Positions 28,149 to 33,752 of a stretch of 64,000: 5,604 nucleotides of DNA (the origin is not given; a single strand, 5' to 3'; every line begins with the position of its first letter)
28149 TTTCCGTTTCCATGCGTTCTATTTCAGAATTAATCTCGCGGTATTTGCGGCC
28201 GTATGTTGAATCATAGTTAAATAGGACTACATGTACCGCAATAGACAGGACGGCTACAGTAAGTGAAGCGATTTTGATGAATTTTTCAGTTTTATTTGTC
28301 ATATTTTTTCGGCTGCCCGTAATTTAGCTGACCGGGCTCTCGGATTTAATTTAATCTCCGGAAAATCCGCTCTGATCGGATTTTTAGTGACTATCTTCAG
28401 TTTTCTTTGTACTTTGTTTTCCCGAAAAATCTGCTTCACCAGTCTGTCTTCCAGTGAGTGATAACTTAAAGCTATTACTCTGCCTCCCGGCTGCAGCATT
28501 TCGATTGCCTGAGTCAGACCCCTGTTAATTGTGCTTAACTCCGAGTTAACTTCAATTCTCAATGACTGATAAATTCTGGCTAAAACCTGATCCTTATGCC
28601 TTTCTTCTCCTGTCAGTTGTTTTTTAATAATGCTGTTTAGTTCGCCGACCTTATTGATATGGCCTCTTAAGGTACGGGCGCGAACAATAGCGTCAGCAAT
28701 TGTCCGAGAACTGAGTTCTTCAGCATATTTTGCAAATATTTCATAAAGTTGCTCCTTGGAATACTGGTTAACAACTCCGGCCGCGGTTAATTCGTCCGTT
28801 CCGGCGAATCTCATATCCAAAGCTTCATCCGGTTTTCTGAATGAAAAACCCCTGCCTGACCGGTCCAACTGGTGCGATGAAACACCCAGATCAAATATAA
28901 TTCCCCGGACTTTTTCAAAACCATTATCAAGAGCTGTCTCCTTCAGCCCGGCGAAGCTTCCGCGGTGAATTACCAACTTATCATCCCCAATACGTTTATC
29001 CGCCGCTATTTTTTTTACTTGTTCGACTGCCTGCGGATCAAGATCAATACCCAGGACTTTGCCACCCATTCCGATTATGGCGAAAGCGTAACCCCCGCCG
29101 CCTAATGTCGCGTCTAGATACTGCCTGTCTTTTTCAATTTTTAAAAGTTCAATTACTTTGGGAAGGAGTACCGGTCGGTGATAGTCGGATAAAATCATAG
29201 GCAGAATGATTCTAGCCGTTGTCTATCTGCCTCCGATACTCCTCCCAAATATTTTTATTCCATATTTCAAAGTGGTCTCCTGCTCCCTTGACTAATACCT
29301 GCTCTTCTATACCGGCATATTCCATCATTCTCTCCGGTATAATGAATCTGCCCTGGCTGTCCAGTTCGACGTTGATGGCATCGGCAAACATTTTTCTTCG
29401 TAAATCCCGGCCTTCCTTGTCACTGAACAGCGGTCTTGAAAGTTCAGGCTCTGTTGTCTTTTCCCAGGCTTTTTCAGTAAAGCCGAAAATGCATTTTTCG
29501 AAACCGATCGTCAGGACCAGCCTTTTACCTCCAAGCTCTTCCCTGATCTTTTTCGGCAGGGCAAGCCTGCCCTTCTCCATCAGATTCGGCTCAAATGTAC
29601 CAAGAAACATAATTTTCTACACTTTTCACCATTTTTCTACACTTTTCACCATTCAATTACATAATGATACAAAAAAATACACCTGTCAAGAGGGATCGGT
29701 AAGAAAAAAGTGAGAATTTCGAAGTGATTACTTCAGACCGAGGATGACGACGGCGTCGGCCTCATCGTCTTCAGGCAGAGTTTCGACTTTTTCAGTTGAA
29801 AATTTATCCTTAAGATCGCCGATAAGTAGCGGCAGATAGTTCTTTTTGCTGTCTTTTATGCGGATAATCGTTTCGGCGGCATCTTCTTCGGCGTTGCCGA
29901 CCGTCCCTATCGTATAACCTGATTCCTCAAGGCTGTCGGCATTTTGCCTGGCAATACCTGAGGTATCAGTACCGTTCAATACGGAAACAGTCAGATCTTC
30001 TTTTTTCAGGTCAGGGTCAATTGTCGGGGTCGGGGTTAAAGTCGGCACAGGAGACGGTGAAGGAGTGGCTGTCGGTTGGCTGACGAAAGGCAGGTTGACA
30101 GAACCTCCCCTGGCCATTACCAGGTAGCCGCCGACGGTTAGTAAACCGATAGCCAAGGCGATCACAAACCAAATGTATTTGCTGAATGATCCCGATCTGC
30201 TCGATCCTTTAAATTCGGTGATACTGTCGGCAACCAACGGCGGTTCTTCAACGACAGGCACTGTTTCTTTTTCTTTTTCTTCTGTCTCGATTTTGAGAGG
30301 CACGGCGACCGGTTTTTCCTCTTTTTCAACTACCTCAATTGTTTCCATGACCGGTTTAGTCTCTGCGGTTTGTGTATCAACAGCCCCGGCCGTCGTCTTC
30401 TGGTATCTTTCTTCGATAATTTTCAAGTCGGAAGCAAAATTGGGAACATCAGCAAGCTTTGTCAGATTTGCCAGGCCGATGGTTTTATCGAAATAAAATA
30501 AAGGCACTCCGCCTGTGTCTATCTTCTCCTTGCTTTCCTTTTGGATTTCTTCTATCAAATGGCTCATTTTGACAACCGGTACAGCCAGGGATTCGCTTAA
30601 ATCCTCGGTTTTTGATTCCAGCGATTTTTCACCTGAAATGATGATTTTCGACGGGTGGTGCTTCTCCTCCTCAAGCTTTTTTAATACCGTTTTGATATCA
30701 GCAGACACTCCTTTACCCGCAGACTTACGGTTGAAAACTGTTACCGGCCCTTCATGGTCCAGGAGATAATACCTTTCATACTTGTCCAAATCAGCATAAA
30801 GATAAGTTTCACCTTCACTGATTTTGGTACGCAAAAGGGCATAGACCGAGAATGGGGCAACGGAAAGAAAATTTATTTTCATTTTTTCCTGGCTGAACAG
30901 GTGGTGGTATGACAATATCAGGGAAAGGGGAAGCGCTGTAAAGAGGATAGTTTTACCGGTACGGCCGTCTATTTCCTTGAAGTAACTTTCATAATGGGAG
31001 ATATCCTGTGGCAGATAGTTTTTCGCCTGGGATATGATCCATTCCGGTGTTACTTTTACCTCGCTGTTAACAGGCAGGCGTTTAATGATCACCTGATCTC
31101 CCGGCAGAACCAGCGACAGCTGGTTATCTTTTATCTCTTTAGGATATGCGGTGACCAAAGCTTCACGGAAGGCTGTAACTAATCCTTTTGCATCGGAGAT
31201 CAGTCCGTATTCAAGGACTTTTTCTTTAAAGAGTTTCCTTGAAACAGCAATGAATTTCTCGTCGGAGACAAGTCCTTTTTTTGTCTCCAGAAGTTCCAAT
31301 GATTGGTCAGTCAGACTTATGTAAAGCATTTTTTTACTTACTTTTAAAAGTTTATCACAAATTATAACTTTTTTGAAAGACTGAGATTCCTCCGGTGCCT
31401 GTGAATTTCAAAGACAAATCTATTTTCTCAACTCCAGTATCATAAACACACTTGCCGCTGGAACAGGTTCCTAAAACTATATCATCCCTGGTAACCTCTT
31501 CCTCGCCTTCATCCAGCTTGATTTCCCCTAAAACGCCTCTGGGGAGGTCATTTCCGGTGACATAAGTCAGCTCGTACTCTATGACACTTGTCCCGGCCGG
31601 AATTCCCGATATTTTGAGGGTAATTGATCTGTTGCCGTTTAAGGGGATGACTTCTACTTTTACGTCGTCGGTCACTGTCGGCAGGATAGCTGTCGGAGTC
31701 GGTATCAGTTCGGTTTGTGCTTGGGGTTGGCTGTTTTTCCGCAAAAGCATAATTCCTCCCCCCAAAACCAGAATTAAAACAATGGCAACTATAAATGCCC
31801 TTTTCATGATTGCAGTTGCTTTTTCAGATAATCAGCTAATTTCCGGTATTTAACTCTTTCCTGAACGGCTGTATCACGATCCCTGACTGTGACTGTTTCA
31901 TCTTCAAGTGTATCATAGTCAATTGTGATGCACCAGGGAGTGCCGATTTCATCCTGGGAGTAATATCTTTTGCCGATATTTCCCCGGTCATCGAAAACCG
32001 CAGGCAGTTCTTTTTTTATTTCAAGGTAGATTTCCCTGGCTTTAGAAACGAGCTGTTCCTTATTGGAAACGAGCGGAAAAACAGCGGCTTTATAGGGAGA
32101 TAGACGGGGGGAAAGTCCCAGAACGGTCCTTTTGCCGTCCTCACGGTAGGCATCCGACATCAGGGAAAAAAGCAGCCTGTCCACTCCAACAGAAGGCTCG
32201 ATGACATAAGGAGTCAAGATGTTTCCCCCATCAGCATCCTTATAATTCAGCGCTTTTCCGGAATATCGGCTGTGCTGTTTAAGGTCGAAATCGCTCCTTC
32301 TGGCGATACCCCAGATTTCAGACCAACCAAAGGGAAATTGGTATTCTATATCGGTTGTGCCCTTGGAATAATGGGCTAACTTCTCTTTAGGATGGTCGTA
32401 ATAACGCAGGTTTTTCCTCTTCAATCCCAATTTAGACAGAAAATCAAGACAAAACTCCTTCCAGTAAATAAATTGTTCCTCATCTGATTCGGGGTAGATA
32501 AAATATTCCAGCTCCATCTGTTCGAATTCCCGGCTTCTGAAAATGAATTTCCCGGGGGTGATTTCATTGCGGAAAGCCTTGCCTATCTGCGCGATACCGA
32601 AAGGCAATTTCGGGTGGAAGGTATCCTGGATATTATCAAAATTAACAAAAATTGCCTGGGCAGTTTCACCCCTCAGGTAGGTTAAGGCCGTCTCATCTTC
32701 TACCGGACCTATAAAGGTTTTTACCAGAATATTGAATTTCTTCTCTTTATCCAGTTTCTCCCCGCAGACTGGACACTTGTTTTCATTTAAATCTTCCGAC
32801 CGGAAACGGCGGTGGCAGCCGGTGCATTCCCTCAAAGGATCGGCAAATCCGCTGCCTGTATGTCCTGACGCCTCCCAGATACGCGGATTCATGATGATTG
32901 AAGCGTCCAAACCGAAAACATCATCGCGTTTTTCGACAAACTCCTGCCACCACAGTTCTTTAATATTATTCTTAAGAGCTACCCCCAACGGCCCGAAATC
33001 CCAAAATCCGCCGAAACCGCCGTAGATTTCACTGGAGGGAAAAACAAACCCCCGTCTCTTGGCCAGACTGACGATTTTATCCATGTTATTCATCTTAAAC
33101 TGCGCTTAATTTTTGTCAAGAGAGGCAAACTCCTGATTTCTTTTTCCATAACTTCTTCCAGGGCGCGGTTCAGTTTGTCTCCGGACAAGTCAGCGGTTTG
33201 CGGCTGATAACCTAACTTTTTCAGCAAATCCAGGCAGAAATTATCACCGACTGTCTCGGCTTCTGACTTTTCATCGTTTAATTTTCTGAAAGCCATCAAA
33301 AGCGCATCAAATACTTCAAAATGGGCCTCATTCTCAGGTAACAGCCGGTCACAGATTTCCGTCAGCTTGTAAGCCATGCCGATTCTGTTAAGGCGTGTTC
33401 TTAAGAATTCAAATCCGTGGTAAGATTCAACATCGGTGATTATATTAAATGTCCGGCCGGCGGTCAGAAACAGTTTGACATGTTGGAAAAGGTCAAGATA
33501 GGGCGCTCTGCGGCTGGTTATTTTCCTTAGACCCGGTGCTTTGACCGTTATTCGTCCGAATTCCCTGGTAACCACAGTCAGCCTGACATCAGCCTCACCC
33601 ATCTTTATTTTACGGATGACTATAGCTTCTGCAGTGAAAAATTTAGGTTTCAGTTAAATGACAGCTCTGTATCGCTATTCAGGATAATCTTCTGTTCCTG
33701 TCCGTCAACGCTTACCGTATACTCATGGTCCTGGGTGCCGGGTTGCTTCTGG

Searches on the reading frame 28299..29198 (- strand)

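Call 83: search_protein_families(library=pfam, max_evalue=0.01, proteins=[window:28299-29198:-])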
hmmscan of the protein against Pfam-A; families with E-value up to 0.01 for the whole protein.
window:28299-29198:- (299 aa): 3 families
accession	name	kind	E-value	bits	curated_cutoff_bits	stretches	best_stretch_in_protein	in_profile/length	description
PF01795.25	Methyltransf_5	-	7.6e-80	269.1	27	1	6-299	3-309/309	MraW methylase family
PF13847.12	Methyltransf_31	-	6.9e-05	23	27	1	22-94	2-75/145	Methyltransferase domain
PF13649.12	Methyltransf_25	-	0.0036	18.4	27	0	28-82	2-55/97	Methyltransferase domain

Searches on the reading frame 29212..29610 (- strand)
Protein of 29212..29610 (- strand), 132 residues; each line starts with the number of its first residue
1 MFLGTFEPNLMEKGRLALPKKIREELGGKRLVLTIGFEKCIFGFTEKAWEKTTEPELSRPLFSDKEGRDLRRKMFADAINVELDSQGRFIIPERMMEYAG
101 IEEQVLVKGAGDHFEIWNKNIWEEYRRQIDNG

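Call 83: search_protein_families(library=pfam, max_evalue=0.01, proteins=[window:29212-29610:-])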
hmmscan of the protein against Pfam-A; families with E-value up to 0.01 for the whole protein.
window:29212-29610:- (132 aa): 1 family
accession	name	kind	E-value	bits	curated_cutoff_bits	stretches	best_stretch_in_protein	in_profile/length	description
PF02381.23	MraZ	-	1e-33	115.5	23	2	74-129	1-56/72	MraZ protein, putative antitoxin-like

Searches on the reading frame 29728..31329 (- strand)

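Call 6: search_protein_families(library=pfam, proteins=[window:29728-31329:-])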
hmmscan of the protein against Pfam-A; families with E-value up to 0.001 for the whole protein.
window:29728-31329:- (533 aa): 1 family
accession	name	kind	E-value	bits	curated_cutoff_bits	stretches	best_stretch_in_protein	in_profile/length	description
PF13399.11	LytR_C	-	9.7e-11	42.9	22.2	1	445-531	1-83/86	LytR cell envelope-related transcriptional attenuator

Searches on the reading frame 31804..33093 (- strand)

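Call 6: search_protein_families(library=pfam, proteins=[window:31804-33093:-])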
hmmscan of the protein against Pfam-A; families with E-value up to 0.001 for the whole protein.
window:31804-33093:- (429 aa): 2 families
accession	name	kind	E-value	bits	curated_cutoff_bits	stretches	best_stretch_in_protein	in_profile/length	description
PF03129.25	HGTP_anticodon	-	2.4e-19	69.7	21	1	335-425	1-93/94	Anticodon binding domain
PF00587.30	tRNA-synt_2b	-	7.1e-10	39.7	29.3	1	160-311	31-175/179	tRNA synthetase class II core domain (G, H, P, S and T)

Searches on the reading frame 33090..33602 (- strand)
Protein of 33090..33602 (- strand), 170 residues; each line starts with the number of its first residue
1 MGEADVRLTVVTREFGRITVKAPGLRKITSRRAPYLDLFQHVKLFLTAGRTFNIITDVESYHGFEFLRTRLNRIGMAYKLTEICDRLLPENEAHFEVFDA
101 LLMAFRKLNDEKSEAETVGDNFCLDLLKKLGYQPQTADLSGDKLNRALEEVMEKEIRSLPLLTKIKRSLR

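Call 6: search_protein_families(library=pfam, proteins=[window:33090-33602:-])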
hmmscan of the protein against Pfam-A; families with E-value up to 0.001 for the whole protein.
window:33090-33602:- (170 aa): 2 families
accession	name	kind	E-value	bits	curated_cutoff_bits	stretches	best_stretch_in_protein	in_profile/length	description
PF02565.21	RecO_C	-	2.9e-13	50.3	22.1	1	69-136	2-68/157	Recombination protein O C terminal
PF11967.14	RecO_N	-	1.2e-09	38.5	27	1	1-63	16-79/80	Recombination protein O N terminal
